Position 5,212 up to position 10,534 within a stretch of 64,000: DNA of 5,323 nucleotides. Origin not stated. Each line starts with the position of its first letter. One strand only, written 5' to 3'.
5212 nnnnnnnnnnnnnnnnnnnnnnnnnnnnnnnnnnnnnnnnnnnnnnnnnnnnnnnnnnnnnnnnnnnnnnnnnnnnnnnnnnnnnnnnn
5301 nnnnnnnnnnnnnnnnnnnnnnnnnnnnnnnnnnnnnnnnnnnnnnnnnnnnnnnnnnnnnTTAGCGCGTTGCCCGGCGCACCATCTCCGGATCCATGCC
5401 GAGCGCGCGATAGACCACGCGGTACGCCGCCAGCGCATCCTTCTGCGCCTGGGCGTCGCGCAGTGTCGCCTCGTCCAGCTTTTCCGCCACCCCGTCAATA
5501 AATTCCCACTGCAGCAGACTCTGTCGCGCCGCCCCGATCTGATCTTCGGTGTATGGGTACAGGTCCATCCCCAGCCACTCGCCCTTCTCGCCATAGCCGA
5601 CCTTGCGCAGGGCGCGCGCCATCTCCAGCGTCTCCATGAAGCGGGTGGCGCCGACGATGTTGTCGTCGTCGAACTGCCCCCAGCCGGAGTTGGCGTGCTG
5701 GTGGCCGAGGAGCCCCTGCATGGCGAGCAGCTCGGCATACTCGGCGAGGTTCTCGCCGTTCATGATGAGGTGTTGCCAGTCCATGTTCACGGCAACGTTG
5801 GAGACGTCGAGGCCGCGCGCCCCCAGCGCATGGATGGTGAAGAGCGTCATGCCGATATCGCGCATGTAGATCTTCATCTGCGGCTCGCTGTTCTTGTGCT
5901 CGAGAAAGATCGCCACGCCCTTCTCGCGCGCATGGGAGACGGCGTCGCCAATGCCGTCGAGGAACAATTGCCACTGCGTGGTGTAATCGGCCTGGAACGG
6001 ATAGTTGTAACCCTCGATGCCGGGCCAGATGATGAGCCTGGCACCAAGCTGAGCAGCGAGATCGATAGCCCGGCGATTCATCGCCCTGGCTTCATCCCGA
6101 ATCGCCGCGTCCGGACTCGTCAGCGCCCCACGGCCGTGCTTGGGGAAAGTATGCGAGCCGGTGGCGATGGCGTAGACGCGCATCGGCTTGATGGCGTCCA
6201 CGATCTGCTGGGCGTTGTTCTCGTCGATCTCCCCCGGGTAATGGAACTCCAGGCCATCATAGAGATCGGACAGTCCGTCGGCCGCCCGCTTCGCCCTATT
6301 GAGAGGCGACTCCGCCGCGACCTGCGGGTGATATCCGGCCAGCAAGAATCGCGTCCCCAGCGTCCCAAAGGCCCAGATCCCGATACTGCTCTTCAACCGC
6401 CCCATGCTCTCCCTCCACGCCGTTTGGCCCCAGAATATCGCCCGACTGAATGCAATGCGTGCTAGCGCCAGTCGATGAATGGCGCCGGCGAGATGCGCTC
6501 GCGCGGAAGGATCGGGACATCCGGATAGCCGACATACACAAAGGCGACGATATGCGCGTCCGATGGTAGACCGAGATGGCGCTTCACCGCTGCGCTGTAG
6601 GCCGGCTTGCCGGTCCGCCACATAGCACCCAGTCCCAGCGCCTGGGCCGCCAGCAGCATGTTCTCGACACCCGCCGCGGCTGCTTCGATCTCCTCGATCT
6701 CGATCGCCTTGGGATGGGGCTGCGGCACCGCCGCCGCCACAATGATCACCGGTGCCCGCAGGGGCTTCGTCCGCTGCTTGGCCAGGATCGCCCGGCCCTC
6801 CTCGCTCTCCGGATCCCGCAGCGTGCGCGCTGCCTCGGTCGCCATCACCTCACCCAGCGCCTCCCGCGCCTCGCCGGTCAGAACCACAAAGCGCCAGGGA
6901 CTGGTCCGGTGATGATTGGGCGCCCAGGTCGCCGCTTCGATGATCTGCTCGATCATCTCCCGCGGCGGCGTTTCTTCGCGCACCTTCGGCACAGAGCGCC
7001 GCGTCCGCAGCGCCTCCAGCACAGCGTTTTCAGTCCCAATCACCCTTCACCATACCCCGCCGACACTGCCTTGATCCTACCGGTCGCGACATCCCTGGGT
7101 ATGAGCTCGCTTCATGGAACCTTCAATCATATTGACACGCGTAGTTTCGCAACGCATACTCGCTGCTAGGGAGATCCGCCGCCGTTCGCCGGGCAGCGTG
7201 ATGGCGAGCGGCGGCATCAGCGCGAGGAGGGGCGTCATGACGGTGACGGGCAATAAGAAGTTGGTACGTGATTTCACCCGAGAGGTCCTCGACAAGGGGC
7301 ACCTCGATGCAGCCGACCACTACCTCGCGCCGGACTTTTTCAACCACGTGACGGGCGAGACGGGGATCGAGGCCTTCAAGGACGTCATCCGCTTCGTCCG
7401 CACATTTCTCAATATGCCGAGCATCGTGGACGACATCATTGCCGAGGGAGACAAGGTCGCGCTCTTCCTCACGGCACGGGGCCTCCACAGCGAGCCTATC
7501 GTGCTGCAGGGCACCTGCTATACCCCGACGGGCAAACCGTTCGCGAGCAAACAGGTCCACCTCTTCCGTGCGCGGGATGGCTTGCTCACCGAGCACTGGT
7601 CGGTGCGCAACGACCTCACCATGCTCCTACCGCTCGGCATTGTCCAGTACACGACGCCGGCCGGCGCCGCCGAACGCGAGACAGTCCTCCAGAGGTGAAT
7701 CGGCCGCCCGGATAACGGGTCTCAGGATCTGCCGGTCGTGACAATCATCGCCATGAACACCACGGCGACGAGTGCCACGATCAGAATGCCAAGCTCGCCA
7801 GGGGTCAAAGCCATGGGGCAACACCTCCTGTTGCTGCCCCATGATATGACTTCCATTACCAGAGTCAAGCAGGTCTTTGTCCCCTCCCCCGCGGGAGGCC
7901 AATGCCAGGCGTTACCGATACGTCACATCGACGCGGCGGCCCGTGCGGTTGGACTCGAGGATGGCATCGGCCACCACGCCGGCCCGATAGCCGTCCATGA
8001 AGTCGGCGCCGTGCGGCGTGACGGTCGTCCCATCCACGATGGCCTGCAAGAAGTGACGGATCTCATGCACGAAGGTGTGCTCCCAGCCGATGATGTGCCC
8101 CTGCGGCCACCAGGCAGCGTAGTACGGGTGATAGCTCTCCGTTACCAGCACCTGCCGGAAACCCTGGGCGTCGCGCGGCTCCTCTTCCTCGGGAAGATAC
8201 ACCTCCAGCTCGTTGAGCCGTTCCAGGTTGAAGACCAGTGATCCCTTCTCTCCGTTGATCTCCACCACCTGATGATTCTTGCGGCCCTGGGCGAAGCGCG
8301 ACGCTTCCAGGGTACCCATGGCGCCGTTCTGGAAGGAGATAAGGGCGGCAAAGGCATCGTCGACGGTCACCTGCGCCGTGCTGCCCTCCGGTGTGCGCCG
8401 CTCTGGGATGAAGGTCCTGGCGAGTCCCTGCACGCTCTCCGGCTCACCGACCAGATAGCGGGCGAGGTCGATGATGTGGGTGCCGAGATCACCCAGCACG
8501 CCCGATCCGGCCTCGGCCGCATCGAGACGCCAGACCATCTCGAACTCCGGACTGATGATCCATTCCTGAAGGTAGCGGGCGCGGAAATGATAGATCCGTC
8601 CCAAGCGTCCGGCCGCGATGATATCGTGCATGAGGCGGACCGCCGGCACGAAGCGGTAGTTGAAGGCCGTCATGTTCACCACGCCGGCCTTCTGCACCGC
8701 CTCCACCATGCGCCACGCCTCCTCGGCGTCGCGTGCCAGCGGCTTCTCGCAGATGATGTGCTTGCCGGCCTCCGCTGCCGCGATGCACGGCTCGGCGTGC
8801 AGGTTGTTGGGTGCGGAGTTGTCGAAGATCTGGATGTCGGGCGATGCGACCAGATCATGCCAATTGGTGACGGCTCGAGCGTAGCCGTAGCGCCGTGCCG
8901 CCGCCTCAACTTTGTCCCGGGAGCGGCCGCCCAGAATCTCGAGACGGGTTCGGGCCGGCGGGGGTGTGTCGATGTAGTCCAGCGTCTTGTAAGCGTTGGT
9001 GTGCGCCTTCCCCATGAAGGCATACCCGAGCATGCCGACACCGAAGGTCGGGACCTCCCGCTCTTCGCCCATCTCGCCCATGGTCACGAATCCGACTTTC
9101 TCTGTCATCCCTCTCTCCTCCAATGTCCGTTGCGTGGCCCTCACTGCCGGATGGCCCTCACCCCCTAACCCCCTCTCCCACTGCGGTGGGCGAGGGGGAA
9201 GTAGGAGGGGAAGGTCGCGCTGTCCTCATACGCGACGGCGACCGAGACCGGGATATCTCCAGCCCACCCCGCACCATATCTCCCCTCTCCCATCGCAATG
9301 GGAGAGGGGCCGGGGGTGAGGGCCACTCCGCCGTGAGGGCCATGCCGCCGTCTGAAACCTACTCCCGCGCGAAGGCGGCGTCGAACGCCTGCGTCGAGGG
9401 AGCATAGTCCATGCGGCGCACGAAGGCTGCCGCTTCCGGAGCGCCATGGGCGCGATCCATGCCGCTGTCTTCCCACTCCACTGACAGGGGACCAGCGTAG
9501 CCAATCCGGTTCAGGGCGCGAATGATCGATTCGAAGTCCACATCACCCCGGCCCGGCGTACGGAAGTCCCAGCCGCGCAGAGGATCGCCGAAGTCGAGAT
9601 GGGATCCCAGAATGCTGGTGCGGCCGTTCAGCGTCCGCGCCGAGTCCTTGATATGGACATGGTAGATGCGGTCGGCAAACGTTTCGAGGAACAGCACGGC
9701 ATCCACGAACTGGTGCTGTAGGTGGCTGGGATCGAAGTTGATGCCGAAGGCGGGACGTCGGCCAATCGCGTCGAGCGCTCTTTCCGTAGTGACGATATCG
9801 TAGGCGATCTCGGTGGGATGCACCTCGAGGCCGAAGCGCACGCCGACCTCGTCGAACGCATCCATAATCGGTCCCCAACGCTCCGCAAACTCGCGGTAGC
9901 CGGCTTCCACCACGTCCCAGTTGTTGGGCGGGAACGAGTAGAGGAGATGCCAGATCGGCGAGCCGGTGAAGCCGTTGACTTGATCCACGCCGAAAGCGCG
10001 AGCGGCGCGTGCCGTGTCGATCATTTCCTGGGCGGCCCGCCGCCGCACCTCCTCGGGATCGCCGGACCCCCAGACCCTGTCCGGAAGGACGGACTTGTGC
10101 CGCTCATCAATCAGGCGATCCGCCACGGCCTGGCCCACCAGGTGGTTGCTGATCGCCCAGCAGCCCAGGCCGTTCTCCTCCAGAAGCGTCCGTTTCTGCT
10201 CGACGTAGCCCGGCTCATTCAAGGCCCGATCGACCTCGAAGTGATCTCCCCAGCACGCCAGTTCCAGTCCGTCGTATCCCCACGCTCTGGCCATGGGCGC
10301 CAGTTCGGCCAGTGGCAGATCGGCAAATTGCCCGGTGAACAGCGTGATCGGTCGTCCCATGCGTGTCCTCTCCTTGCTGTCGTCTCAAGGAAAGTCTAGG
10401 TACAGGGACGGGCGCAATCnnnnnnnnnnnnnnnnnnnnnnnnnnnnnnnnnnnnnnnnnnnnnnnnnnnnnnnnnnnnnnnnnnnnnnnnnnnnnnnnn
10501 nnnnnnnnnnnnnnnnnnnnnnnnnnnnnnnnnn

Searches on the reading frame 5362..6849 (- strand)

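Call 62: search_protein_families(library=pfam, proteins=[window:5362-6849:-], max_evalue=0.001)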
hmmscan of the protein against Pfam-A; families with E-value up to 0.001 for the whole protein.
window:5362-6849:- (495 aa): 1 family
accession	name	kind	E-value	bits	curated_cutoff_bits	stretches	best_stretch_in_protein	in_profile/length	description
PF01261.30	AP_endonuc_2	-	2.1e-18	67.4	31.1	1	197-394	9-193/249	Xylose isomerase-like TIM barrel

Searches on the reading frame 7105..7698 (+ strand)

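Call 62: search_protein_families(library=pfam, proteins=[window:7105-7698:+], max_evalue=0.001)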
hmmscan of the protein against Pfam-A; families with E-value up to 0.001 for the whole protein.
window:7105-7698:+ (197 aa): 2 families
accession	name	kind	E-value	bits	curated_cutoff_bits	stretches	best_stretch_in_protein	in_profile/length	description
PF07366.18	SnoaL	-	9.1e-20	71.2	28.4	1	53-174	2-123/126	SnoaL-like polyketide cyclase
PF12680.13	SnoaL_2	-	4.4e-12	46.9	27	1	54-164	1-102/102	SnoaL-like domain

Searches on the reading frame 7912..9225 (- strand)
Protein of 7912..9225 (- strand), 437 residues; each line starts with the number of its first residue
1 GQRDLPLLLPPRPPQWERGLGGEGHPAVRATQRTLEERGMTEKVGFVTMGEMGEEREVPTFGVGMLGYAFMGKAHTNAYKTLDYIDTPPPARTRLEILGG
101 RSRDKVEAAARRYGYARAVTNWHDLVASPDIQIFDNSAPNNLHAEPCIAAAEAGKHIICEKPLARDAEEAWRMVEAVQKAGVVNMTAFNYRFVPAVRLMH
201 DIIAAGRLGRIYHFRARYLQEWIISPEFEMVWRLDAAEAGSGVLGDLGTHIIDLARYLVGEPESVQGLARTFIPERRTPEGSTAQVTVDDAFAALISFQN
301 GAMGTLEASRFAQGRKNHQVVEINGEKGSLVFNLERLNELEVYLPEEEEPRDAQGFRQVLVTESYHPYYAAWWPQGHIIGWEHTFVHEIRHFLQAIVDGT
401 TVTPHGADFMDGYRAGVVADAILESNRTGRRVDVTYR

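Call 10: search_protein_families(library=pfam, proteins=[window:7912-9225:-], max_evalue=0.0001)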
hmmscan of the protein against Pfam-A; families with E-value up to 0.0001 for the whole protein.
window:7912-9225:- (437 aa): 3 families
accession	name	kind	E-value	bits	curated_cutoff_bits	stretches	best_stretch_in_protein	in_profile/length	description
PF22725.1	GFO_IDH_MocA_C3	-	8.5e-35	119.9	27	1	197-331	2-124/124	GFO/IDH/MocA C-terminal domain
PF02894.22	GFO_IDH_MocA_C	-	5.9e-28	98.6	22.9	1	203-434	4-218/218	Oxidoreductase family, C-terminal alpha/beta domain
PF01408.29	GFO_IDH_MocA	-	2.2e-18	67.5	24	1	61-186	1-118/120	Oxidoreductase family, NAD-binding Rossmann fold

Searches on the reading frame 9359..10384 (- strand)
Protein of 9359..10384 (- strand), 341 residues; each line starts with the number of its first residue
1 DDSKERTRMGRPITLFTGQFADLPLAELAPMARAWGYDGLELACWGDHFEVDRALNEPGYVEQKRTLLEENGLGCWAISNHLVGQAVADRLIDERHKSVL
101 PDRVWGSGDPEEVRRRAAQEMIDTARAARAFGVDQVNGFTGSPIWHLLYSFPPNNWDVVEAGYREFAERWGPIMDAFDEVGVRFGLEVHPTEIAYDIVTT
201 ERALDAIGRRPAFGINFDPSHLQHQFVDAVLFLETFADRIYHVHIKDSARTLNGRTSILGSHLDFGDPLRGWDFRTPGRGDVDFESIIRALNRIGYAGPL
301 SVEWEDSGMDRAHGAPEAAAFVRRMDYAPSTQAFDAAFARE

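Call 62: search_protein_families(library=pfam, proteins=[window:9359-10384:-], max_evalue=0.001)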
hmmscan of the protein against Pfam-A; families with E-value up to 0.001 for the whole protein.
window:9359-10384:- (341 aa): 1 family
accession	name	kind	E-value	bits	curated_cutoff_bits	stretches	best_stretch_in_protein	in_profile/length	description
PF01261.30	AP_endonuc_2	-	1.2e-43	150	31.1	1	32-324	4-248/249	Xylose isomerase-like TIM barrel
